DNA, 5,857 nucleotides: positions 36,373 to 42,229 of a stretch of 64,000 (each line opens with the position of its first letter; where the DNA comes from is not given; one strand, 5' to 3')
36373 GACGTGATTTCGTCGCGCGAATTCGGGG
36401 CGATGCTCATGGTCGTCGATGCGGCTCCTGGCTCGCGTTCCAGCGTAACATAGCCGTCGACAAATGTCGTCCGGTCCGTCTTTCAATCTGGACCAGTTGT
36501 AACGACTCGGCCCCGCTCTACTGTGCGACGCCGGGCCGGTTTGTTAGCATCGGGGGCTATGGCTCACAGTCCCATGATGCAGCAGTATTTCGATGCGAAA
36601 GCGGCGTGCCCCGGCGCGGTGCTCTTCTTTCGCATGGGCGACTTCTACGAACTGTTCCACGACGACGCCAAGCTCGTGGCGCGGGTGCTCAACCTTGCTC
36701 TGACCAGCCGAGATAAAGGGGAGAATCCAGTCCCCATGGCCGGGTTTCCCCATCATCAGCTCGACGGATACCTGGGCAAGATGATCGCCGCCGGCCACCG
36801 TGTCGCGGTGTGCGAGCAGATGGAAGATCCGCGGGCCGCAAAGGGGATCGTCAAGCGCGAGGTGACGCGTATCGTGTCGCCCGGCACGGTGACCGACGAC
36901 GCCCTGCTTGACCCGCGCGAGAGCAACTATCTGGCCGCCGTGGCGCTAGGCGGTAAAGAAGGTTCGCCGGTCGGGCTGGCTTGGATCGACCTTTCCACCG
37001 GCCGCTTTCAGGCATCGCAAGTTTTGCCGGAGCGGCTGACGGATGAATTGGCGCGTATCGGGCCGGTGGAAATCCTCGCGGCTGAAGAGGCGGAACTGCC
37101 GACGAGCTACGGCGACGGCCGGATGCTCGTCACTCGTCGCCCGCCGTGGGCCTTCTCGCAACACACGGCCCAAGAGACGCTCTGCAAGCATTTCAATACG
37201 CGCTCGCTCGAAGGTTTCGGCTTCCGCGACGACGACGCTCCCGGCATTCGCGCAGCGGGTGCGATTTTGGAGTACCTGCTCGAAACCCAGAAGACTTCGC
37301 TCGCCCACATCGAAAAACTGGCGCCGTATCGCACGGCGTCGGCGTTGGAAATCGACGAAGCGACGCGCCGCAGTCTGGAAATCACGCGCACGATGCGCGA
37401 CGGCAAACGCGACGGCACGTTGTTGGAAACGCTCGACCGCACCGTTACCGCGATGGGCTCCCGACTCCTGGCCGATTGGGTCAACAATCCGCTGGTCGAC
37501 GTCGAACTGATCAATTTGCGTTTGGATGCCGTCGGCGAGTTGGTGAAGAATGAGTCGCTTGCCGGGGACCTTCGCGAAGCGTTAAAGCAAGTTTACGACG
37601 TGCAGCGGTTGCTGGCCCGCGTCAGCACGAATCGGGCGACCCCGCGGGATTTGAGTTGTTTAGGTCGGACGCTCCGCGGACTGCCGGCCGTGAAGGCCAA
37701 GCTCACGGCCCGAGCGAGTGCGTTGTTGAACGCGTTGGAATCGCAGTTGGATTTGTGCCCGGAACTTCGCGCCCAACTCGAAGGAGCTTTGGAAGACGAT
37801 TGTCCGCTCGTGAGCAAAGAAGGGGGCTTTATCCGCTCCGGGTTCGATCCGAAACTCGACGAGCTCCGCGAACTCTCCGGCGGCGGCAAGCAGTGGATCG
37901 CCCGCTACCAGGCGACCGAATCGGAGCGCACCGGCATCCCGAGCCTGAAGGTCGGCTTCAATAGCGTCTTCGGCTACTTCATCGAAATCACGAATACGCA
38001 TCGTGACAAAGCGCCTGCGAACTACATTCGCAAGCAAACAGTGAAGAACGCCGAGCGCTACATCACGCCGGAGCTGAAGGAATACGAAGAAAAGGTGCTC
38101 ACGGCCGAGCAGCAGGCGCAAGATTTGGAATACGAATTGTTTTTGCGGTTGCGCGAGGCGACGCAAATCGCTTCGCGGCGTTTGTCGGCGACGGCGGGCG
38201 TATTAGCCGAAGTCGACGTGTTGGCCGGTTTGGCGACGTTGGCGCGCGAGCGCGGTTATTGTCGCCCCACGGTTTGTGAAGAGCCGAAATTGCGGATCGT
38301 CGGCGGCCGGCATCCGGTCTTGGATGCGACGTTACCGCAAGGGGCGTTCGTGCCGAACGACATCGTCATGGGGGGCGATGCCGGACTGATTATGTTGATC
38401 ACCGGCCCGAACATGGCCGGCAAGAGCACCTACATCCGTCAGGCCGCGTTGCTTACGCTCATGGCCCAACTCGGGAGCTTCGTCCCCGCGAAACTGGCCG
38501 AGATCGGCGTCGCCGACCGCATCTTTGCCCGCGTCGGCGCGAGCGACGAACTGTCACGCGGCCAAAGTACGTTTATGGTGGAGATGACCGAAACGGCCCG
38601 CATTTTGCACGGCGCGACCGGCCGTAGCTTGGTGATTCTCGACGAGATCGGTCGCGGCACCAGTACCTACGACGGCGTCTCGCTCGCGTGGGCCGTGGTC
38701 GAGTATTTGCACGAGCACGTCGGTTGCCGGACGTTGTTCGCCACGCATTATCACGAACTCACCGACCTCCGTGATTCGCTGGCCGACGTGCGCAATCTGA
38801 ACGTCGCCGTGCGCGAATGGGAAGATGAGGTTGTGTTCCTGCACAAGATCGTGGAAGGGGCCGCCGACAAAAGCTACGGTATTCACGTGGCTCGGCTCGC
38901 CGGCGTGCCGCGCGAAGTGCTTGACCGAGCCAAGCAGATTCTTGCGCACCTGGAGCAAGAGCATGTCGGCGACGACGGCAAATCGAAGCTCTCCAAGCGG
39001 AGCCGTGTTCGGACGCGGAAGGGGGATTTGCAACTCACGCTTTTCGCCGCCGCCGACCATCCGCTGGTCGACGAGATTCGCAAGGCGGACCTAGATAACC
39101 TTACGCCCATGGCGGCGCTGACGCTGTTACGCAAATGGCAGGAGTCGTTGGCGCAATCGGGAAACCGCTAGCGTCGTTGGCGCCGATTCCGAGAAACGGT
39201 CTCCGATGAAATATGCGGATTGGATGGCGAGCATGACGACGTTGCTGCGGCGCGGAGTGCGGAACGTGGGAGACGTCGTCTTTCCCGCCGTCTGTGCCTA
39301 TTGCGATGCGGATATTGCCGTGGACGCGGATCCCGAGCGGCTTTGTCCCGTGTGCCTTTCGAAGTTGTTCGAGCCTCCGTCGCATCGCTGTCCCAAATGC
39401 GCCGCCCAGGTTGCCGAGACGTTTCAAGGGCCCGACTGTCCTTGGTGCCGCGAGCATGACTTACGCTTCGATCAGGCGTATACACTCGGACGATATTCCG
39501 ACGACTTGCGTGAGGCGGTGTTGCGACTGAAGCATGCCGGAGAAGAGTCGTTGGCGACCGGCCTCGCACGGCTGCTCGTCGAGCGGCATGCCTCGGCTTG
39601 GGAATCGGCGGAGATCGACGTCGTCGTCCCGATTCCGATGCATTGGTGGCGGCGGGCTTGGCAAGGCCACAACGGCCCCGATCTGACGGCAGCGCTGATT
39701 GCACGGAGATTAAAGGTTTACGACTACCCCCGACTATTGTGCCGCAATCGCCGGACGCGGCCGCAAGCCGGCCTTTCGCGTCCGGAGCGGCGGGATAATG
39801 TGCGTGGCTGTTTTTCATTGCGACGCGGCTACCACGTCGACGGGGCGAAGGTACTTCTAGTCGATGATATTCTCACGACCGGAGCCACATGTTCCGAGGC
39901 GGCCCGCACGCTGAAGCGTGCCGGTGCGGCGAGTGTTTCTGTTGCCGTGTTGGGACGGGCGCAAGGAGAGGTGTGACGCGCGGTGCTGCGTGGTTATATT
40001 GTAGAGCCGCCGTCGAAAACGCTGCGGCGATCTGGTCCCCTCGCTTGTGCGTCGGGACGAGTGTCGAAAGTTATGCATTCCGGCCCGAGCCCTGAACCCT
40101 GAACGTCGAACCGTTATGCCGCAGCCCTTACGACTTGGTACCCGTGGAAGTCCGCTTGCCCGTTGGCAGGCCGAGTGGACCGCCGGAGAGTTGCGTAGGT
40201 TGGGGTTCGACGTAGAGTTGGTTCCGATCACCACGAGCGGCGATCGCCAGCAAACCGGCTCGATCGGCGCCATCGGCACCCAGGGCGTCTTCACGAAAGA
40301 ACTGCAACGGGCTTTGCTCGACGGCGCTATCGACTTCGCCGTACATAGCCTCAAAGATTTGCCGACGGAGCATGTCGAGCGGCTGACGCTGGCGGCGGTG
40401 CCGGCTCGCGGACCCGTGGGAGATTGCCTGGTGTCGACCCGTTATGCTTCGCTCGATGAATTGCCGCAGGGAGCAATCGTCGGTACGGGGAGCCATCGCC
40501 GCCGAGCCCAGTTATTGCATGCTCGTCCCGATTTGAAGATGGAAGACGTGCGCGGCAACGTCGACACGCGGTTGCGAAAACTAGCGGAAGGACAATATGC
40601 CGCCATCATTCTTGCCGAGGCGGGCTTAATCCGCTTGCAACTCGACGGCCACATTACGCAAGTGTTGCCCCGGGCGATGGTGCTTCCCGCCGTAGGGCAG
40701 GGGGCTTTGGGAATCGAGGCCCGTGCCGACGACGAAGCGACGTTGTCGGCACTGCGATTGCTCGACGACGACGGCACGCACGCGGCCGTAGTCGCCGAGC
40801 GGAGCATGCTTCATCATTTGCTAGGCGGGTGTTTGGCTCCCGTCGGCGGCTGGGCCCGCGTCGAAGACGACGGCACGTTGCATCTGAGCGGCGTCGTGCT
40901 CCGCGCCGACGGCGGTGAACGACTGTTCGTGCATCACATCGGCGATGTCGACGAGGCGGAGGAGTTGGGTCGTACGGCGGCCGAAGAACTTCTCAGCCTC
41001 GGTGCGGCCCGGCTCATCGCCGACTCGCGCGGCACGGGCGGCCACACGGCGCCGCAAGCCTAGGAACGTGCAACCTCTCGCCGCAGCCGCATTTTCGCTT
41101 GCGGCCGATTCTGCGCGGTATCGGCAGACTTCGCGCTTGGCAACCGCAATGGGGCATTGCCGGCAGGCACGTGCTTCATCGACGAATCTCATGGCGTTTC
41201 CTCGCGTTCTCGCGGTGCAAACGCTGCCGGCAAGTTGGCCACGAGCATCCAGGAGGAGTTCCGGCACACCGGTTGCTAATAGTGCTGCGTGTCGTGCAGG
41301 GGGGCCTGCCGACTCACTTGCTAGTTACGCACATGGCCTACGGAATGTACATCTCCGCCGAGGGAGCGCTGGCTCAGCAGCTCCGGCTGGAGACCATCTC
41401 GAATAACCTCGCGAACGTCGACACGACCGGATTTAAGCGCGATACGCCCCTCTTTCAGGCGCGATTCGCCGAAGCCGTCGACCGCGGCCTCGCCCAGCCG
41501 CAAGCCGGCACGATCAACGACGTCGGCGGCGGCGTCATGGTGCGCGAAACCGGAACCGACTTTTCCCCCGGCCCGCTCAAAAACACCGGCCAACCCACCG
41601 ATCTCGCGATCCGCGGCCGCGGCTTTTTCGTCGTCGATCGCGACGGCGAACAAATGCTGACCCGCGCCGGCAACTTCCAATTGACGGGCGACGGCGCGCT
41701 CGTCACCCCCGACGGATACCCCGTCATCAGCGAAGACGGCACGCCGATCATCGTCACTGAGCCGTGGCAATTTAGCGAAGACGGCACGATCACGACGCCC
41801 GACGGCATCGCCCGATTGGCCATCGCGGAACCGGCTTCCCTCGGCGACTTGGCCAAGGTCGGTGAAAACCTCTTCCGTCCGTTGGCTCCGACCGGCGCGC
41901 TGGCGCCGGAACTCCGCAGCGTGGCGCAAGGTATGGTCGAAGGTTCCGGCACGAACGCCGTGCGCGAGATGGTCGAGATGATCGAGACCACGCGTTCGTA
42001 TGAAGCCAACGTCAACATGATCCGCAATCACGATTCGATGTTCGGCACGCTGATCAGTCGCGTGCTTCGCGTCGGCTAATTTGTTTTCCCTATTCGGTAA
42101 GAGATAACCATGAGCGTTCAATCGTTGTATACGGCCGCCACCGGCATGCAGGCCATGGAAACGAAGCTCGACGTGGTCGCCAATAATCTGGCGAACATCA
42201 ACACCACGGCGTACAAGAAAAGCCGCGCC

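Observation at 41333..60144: Flagellar cluster in which every distal (extracellular) axial component is oversized while rod/ring proteins are normal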

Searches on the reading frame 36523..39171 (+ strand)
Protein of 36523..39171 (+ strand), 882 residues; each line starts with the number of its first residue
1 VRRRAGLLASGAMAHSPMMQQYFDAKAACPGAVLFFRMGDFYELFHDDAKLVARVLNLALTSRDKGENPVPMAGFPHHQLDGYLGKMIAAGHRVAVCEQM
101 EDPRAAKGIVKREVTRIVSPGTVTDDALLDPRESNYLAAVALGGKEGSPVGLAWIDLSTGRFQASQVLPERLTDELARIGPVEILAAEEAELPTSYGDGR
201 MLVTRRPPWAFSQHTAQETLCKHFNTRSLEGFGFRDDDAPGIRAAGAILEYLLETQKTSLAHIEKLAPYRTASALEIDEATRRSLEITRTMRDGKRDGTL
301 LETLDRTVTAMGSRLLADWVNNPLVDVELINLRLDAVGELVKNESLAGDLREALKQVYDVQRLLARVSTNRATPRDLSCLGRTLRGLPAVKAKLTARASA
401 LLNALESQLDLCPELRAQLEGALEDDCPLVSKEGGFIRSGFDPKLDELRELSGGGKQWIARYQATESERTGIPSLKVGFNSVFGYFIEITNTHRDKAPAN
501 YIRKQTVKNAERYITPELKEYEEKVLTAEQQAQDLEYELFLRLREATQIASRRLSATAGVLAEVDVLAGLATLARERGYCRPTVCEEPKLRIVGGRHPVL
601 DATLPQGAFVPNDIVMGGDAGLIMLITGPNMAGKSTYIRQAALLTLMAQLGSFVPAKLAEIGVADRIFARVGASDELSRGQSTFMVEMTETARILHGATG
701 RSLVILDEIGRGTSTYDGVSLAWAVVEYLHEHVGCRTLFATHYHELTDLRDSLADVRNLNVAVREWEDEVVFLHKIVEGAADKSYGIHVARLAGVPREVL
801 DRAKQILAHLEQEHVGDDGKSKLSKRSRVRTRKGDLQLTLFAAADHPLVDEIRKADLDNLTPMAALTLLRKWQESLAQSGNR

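Call 47: search_protein_families(library=pfam, proteins=[window:36523-39171:+], max_evalue=0.001)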
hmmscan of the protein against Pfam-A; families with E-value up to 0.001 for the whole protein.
window:36523-39171:+ (882 aa): 5 families
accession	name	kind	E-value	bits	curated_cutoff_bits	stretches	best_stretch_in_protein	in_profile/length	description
PF00488.27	MutS_V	-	1.9e-87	292.5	30.2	1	624-811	1-188/188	MutS domain V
PF05192.23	MutS_III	-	6.2e-51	173.9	34.1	1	280-571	1-194/194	MutS domain III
PF01624.25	MutS_I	-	4e-42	143.4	20.6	1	17-126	2-112/113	MutS domain I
PF05190.23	MutS_IV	-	2e-32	111.7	22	1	440-530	1-91/92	MutS family domain IV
PF05188.22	MutS_II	-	8.2e-29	101.1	25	1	135-264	1-133/133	MutS domain II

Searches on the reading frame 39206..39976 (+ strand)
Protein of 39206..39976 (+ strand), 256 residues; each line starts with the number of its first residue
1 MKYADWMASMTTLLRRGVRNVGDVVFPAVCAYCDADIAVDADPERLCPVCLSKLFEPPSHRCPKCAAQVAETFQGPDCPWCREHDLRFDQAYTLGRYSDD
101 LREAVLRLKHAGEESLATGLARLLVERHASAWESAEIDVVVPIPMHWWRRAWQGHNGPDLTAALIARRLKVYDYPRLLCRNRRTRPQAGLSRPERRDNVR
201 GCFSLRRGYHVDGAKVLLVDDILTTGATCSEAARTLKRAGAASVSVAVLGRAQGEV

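Call 47: search_protein_families(library=pfam, proteins=[window:39206-39976:+], max_evalue=0.001)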
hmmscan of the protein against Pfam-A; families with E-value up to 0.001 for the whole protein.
window:39206-39976:+ (256 aa): 3 families
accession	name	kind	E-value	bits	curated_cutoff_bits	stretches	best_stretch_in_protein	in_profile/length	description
PF00156.33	Pribosyltran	-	2.8e-09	36.9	26.3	1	199-249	79-123/158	Phosphoribosyl transferase domain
PF18912.6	DZR_2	-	5e-07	29.9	27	1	23-80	3-54/56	Double zinc ribbon domain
PF14681.12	UPRTase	-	0.00088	19.2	27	0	210-249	117-156/206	Uracil phosphoribosyltransferase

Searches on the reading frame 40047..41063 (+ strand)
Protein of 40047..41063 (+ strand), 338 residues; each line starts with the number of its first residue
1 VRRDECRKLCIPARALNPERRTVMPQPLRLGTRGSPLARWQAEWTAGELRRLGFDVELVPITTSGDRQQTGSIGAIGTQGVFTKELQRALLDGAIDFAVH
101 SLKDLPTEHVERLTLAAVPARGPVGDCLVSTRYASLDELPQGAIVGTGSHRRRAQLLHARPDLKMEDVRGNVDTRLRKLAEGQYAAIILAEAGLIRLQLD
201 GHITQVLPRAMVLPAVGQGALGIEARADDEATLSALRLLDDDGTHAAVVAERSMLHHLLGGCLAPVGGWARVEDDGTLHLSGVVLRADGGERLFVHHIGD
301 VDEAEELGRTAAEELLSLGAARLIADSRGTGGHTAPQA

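Call 47: search_protein_families(library=pfam, proteins=[window:40047-41063:+], max_evalue=0.001)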
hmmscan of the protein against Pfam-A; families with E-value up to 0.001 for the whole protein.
window:40047-41063:+ (338 aa): 2 families
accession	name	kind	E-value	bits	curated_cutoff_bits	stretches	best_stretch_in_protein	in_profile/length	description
PF01379.25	Porphobil_deam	-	4.1e-79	265.4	22.1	1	28-232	1-205/207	Porphobilinogen deaminase, dipyromethane cofactor binding domain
PF03900.20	Porphobil_deamC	-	1.3e-14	54.7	26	1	247-316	3-73/74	Porphobilinogen deaminase, C-terminal domain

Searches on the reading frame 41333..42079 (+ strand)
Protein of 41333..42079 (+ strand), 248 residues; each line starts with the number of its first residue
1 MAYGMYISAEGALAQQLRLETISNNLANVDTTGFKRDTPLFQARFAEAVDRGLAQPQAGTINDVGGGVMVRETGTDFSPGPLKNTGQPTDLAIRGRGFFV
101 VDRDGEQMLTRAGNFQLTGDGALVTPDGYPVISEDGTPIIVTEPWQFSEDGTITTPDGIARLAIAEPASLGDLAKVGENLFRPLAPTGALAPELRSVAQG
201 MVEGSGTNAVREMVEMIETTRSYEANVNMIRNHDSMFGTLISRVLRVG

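Call 4: search_protein_families(library=pfam, proteins=[window:41333-42079:+], max_evalue=0.01)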
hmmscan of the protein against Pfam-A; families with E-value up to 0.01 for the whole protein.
window:41333-42079:+ (248 aa): 3 families
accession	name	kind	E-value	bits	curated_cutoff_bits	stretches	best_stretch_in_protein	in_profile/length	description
PF06429.18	Flg_bbr_C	-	3.6e-17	62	23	1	198-242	1-45/46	Flagellar basal body rod FlgEFG protein C-terminal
PF22692.1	LlgE_F_G_D1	-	1.4e-13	51.2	27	1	92-164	1-56/64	Flagellar hook protein FlgE/F/G D1 domain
PF00460.25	Flg_bb_rod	-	2.8e-11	43.6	20.7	1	5-35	1-31/31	Flagella basal body rod protein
